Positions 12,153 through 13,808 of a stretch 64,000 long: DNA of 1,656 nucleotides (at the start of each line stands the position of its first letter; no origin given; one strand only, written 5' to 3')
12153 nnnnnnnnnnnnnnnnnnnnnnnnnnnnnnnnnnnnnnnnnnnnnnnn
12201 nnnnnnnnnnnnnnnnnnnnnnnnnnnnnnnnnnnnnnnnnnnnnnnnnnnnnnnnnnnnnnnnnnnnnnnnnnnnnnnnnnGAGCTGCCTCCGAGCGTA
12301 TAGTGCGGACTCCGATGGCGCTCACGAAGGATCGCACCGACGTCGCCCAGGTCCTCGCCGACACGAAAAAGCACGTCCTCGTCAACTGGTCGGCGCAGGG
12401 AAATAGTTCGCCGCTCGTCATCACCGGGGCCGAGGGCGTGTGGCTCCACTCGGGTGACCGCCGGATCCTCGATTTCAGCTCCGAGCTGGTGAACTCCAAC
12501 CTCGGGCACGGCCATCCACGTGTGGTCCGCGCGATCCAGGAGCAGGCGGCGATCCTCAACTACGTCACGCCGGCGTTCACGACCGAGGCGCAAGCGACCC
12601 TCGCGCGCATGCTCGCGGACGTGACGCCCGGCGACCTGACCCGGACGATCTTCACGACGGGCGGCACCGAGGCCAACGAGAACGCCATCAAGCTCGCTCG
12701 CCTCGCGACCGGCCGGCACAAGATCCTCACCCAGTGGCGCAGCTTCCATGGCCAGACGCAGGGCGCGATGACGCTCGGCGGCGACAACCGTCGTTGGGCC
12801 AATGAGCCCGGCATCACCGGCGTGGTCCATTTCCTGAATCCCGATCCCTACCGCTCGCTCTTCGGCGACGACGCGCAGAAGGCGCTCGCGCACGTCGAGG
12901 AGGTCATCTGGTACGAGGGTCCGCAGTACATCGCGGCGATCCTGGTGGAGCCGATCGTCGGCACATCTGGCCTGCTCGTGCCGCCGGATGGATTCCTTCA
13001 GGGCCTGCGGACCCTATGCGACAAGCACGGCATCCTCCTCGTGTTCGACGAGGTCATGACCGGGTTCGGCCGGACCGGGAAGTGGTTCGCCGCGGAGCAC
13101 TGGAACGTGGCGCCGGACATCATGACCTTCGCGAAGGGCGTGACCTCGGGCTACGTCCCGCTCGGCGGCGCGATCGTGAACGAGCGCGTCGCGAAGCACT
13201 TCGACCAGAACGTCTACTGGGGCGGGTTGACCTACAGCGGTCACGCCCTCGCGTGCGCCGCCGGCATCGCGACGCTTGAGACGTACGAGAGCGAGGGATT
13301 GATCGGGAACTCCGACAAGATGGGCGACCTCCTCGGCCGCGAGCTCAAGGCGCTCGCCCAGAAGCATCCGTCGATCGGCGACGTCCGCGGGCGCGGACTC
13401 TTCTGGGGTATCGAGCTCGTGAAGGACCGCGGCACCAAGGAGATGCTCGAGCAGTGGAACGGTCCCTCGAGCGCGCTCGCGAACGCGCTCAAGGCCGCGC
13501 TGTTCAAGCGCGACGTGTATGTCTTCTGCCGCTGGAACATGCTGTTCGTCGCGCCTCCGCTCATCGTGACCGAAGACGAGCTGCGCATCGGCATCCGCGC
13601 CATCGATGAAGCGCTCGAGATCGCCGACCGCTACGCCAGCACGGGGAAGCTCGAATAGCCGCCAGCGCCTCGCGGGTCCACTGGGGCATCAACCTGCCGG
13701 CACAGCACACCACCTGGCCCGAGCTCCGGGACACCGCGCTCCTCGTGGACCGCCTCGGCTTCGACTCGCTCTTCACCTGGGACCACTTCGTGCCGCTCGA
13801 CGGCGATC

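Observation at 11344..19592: F420-centred enzyme cluster with a Cys/Thr proline-racemase-family dehydratase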

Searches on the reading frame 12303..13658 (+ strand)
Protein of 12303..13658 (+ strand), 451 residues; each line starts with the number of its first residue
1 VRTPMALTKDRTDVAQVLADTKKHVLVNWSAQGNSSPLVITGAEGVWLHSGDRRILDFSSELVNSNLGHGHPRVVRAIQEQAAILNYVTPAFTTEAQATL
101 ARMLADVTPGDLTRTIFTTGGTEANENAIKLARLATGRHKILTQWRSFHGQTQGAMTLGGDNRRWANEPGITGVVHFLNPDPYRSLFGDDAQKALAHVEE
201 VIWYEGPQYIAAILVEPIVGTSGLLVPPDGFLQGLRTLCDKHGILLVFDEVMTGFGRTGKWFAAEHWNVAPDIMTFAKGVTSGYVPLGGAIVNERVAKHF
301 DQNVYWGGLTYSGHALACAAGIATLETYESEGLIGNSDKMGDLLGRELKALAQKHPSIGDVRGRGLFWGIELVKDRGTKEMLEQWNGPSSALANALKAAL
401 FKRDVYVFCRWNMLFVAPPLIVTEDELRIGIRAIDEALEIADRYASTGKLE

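Call 6: search_protein_families(library=pfam, proteins=[window:12303-13658:+])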
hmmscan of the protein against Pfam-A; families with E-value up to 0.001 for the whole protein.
window:12303-13658:+ (451 aa): 2 families
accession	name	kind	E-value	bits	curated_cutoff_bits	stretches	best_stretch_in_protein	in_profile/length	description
PF00202.27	Aminotran_3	-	2.7e-95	319.8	30.5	1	35-438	8-403/403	Aminotransferase class-III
PF00155.27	Aminotran_1_2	-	0.0004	20.1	19.7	0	231-299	167-240/361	Aminotransferase class I and II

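Call 7: search_protein_families(library=ncbifam, proteins=[window:12303-13658:+])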
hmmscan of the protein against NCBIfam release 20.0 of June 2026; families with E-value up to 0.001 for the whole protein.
window:12303-13658:+ (451 aa): 69 families (the best 25 are shown)
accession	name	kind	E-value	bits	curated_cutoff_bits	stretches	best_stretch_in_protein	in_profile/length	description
NF004718.0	PRK06062.1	subfamily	5.9e-174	578.9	472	1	9-444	11-452/454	hypothetical protein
NF004426.0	PRK05769.1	equivalog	8.6e-101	337.9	552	1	15-439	17-438/441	acetyl ornithine aminotransferase family protein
NF005102.0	PRK06541.1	equivalog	5.7e-99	331.7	574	1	13-439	8-454/460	aspartate aminotransferase family protein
NF005683.0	PRK07481.1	subfamily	2.4e-96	323.5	575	1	30-441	22-450/453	hypothetical protein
NF005993.0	PRK08117.1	subfamily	3.3e-94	316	574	1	30-439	19-428/433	aspartate aminotransferase family protein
NF006228.0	PRK08360.1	equivalog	1.6e-88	297.3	608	1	28-439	15-425/443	aspartate aminotransferase family protein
NF049939.1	HyAminethphonNHLyPbfA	equivalog_domain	1.7e-88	297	525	1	32-439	37-440/442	(R)-1-hydroxy-2-aminoethylphosphonate ammonia-lyase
NF005447.0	PRK07036.1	equivalog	2.3e-87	293.6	618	1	11-439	7-453/468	aminotransferase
NF005682.0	PRK07480.1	subfamily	1.1e-84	284.7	510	1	26-441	25-452/459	aminotransferase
NF005812.0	PRK07678.1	subfamily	1.4e-84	284.3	488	1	16-439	9-448/451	aminotransferase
NF005685.0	PRK07483.1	equivalog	6.7e-84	282.2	485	1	36-439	12-436/444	aspartate aminotransferase family protein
NF005375.0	PRK06917.1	equivalog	3.3e-82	276.6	535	1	39-438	17-436/448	aspartate aminotransferase family protein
NF004755.0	PRK06082.1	equivalog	7.9e-82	275.1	467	1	35-440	51-451/459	aspartate aminotransferase family protein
NF004767.0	PRK06105.1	subfamily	2e-81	273.8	517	1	22-442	16-451/460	aminotransferase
NF052567.1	OmAmTferAptACaul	equivalog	2.2e-79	267.2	500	1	34-439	16-429/431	omega-aminotransferase AptA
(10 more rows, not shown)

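Call 17: search_solved_structures(query=window:12303-13658:+, max_evalue=1e-30)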
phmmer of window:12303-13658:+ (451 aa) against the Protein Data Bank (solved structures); distinct sequences matched with E-value up to 1e-30: 154 (the best 60 are shown).
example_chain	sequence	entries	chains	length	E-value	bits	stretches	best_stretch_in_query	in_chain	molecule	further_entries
6jix_B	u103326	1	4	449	1e-107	363.9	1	21-442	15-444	taurine:2-oxoglutarate aminotransferase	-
6io1_A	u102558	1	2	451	3.1e-77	263.4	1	23-438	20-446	Aminotransferase, class III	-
7vno_A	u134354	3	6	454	2.6e-74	253.8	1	30-442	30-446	454aa long hypothetical 4-aminobutyrate aminotransferase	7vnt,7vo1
6s54_A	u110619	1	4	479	2.4e-70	240.7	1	31-437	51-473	Aspartate aminotransferase family protein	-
9qc2_A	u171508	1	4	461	1.1e-68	235.2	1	33-424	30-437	Aspartate aminotransferase family protein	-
9gh9_A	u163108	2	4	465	2.8e-68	233.9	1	30-424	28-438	Aspartate aminotransferase family protein | Streptomyces aminotransferase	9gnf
9qgh_A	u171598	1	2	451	5.4e-68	233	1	36-424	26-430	Aspartate aminotransferase family protein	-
5lh9_A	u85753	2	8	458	1.2e-67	231.8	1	30-437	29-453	OMEGA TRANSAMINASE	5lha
3n5m_A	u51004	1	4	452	1.5e-67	231.5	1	17-439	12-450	Adenosylmethionine-8-amino-7-oxononanoate aminotransferase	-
7ypm_A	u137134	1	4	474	2e-67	231.1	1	13-437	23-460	Aspartate aminotransferase family protein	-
7ypn_B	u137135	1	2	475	4.6e-67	229.9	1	23-437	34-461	Aspartate aminotransferase family protein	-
6fyq_A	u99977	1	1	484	8.6e-67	229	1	32-438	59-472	amine transaminase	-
3i5t_A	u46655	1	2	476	1.1e-66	228.6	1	5-431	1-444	Aminotransferase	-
1dgd_A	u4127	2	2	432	6.4e-66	226.1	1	23-440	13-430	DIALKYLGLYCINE DECARBOXYLASE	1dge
1z3z_A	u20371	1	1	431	6.5e-66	226.1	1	23-440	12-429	dialkylglycine decarboxylase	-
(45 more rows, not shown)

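Call 25: find_homologous_proteins(query=window:12303-13658:+, max_evalue=1e-60)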
Query window:12303-13658:+ (451 aa): 7636 proteins with E <= 1e-60 among 8000 candidates; the best 120 are listed.
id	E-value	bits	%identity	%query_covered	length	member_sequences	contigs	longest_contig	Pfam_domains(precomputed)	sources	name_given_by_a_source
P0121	1.5e-284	962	93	99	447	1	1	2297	PF00202.28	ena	-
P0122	8.6e-284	959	92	99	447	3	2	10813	PF00202.28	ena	-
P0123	1.2e-282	955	91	99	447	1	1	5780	PF00202.28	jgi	-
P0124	1.7e-280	948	91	99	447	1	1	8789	PF00202.28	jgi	-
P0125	1.1e-277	939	89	99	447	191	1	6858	PF00202.28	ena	-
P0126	8.5e-274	926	89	99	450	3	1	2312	PF00202.28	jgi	jgi:taurine--2-oxoglutarate transaminase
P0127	2.8e-269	911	87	99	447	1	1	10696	PF00202.28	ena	-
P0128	6.9e-269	910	87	99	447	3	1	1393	PF00202.28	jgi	jgi:taurine---2-oxoglutarate transaminase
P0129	2.9e-268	908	86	99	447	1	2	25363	PF00202.28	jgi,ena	jgi:taurine--2-oxoglutarate transaminase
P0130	1.1e-267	906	87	99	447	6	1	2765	PF00202.28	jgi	jgi:taurine--2-oxoglutarate transaminase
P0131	1.8e-262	889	85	99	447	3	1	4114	PF00202.28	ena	-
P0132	6.1e-261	884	84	99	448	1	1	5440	PF00202.28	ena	-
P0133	5.8e-257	871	83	99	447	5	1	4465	PF00202.28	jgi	-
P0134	1.1e-252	857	83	99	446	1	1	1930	PF00202.28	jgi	jgi:taurine--2-oxoglutarate transaminase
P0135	2.3e-250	849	81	99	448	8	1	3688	PF00202.28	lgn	-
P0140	1.3e-240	817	78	99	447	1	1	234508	PF00202.28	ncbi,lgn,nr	ncbi:MAG: aminotransferase class III-fold pyridoxal phosphate-dependent enzyme [Chloroflexi bacteriu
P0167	1.1e-229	781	74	99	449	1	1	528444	PF00202.28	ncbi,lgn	-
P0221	8.0e-225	765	73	99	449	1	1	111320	PF00202.28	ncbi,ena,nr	ncbi:MAG TPA: aminotransferase class III-fold pyridoxal phosphate-dependent enzyme [Candidatus Limno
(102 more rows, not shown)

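Call 26: find_encoding_contigs(protein=P0140, flank=10000, max_places=1)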
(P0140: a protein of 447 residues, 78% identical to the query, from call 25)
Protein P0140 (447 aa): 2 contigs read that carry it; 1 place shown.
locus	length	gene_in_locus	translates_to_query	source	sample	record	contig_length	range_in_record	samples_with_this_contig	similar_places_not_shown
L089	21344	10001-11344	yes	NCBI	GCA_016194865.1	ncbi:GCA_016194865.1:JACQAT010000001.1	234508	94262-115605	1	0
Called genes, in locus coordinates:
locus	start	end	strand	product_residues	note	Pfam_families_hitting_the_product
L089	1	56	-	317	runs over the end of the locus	PF19300:BPD_transp_1_N, PF00528:BPD_transp_1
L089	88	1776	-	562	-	PF00496:SBP_bac_5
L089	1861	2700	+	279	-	PF00795:CN_hydrolase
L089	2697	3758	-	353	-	PF00583:Acetyltransf_1, PF13508:Acetyltransf_7 (weak)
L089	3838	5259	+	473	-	PF01266:DAO (weak), PF01593:Amino_oxidase, PF12831:FAD_oxidored (weak), PF13450:NAD_binding_8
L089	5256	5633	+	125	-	-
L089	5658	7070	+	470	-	PF01979:Amidohydro_1, PF07969:Amidohydro_3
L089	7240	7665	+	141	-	-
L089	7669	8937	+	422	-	PF13487:HD_5, PF01966:HD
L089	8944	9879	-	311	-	PF00296:Bac_luciferase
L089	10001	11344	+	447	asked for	PF00202:Aminotran_3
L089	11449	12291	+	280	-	PF00296:Bac_luciferase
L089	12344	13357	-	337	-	PF00296:Bac_luciferase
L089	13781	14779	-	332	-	PF00296:Bac_luciferase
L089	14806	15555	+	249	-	PF01996:F420_ligase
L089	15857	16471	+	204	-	PF07336:ABATE, PF11706:zf-CGNR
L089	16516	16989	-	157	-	PF02311:AraC_binding (weak), PF07883:Cupin_2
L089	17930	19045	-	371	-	PF13551:HTH_29 (weak), PF13565:HTH_32 (weak), PF00665:rve, PF24764:rva_4 (weak), PF13683:rve_3, PF13333:rve_2 (weak)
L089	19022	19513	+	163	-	-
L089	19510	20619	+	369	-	-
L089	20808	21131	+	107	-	PF02325:CCB3_YggT (weak)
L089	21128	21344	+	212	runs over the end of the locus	-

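Call 27: find_encoding_contigs(protein=P0167, flank=10000, max_places=1)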
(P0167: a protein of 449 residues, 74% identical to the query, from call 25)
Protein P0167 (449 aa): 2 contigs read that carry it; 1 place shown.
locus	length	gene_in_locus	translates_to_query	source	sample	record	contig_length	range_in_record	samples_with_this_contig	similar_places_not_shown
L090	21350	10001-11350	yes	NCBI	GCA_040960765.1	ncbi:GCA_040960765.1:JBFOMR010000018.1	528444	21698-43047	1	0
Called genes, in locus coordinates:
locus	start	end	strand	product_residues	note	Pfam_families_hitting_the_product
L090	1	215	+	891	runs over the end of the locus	PF01590:GAF, PF13185:GAF_2, PF13492:GAF_3, PF01590:GAF, PF13185:GAF_2, PF13492:GAF_3 (weak), PF00512:HisKA, PF02518:HATPase_c, +1 more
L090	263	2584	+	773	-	PF01590:GAF, PF13185:GAF_2, PF13492:GAF_3, PF00512:HisKA, PF02518:HATPase_c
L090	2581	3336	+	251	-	PF13489:Methyltransf_23 (weak), PF13847:Methyltransf_31 (weak), PF08241:Methyltransf_11, PF13649:Methyltransf_25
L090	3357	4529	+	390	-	PF01244:Peptidase_M19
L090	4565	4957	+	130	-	PF00072:Response_reg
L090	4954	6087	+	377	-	PF00072:Response_reg, PF00211:Guanylate_cyc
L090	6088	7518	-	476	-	PF02233:PNTB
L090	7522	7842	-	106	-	PF12769:PNTB_4TM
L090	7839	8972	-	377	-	PF05222:AlaDh_PNT_N, PF01262:AlaDh_PNT_C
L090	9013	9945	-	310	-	PF00296:Bac_luciferase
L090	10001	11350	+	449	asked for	PF00202:Aminotran_3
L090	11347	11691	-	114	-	-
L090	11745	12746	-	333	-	PF00296:Bac_luciferase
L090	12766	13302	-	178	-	PF07681:DoxX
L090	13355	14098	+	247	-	PF01996:F420_ligase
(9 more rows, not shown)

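Call 28: find_encoding_contigs(protein=P0221, flank=10000, max_places=1)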
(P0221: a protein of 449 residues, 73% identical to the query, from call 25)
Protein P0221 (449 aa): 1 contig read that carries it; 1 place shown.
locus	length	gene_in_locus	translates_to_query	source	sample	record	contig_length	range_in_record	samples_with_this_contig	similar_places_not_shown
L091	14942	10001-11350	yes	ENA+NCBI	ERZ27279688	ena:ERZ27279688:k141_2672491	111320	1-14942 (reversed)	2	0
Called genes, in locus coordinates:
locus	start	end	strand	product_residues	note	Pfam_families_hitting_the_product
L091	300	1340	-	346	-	PF09084:NMT1, PF12974:Phosphonate-bd (weak)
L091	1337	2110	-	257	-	PF00528:BPD_transp_1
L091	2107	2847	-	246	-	PF13604:AAA_30 (faint), PF00005:ABC_tran, PF13304:AAA_21 (faint)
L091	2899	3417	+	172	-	-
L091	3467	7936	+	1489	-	PF00270:DEAD, PF04851:ResIII (weak), PF00271:Helicase_C, PF19306:WHD_Lhr, PF08494:DEAD_assoc, PF23236:WHD_2nd_Lhr, PF23235:WHD_3rd_Lhr, PF23234:WHD_4th_Lhr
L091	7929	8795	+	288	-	PF01149:Fapy_DNA_glyco, PF06831:H2TH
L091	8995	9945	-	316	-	PF00296:Bac_luciferase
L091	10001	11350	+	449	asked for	PF00202:Aminotran_3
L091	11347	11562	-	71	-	-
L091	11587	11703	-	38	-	-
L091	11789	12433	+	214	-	PF07336:ABATE, PF11706:zf-CGNR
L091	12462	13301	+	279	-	PF00795:CN_hydrolase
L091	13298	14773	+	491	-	PF00171:Aldedh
